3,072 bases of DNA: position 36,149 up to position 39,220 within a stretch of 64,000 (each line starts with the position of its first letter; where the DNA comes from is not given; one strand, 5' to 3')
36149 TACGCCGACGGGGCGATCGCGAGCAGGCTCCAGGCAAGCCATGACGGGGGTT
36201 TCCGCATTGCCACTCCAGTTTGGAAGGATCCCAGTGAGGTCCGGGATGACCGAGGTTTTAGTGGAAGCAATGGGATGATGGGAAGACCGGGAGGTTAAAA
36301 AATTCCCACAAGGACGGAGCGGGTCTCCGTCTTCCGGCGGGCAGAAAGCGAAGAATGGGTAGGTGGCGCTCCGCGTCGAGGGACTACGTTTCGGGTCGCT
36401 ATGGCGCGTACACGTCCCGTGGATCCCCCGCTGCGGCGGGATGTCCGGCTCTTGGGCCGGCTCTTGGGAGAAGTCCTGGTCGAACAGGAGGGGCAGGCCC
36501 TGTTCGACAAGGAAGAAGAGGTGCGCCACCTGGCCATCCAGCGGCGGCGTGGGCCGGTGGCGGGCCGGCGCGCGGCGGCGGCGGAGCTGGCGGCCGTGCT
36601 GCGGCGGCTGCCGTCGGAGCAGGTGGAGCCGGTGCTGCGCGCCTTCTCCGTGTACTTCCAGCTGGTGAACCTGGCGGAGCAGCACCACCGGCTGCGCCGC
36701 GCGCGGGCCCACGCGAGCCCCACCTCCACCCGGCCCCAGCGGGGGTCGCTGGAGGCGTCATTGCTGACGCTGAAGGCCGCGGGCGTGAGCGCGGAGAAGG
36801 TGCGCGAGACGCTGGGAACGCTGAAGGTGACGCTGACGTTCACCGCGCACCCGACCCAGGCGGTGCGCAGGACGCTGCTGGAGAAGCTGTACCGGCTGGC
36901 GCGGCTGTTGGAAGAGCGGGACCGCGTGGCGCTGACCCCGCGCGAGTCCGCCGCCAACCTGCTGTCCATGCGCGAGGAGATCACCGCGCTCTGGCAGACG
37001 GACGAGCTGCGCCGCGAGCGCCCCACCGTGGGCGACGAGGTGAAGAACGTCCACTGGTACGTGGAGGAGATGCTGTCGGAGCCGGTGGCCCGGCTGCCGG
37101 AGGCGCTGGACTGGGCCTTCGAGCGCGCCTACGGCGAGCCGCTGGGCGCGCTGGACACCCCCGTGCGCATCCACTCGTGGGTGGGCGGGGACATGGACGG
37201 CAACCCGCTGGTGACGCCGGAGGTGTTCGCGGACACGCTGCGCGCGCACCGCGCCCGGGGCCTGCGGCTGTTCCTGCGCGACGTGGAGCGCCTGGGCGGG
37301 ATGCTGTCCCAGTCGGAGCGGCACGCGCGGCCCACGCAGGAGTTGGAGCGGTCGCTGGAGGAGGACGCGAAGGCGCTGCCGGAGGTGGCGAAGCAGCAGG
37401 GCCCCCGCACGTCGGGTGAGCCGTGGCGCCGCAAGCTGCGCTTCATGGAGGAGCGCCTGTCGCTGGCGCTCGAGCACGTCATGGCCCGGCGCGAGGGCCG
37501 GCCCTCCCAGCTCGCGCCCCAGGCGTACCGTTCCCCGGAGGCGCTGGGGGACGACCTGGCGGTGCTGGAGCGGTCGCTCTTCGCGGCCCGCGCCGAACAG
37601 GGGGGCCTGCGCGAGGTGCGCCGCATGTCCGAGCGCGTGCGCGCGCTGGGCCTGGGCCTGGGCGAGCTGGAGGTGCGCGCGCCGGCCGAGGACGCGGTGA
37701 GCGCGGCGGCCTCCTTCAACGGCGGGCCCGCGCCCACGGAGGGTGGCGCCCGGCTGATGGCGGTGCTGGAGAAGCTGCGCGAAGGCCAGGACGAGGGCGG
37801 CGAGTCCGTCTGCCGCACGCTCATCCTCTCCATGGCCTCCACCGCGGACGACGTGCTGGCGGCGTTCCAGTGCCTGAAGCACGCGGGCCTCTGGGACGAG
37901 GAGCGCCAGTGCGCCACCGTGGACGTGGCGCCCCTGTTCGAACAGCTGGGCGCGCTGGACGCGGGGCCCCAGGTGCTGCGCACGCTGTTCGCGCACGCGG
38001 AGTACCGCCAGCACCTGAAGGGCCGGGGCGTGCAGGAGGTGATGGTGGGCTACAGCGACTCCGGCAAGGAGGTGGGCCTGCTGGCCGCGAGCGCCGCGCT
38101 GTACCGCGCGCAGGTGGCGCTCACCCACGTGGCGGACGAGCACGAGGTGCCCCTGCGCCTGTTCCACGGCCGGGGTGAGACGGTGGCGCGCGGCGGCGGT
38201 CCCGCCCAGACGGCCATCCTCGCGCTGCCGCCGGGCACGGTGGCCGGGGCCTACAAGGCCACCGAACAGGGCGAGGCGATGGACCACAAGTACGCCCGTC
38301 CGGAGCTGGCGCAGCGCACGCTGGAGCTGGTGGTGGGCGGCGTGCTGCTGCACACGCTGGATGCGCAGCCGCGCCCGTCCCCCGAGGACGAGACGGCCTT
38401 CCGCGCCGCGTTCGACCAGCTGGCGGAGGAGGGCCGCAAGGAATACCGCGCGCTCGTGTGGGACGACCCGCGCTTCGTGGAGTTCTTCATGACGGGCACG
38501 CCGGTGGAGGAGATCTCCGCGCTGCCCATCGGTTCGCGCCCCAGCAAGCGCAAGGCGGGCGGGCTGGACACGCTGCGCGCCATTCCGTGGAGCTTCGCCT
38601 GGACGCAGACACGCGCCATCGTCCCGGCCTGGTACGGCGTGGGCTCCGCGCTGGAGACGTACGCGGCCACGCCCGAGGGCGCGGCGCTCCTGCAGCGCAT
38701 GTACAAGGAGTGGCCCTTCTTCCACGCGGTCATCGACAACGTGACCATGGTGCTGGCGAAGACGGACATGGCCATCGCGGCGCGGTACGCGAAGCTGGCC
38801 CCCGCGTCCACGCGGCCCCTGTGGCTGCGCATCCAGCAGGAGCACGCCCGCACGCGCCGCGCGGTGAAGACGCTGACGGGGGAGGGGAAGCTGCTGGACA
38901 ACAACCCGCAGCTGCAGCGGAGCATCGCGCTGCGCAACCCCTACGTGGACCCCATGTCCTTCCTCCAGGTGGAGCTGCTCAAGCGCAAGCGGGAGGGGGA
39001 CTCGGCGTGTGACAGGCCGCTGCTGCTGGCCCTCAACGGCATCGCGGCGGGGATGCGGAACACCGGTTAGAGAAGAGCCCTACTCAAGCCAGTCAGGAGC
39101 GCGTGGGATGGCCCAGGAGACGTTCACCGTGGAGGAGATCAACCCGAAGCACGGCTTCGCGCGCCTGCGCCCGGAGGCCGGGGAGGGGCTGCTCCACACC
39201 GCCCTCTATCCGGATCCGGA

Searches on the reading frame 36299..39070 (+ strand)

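Call 59: search_protein_families(library=pfam, proteins=[window:36299-39070:+], max_evalue=0.00001)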
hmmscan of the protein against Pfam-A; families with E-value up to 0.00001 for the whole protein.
window:36299-39070:+ (923 aa): 1 family
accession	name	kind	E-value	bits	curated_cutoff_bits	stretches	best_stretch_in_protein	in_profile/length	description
PF00311.23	PEPcase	-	2.1e-260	867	22.4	2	484-923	470-919/919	Phosphoenolpyruvate carboxylase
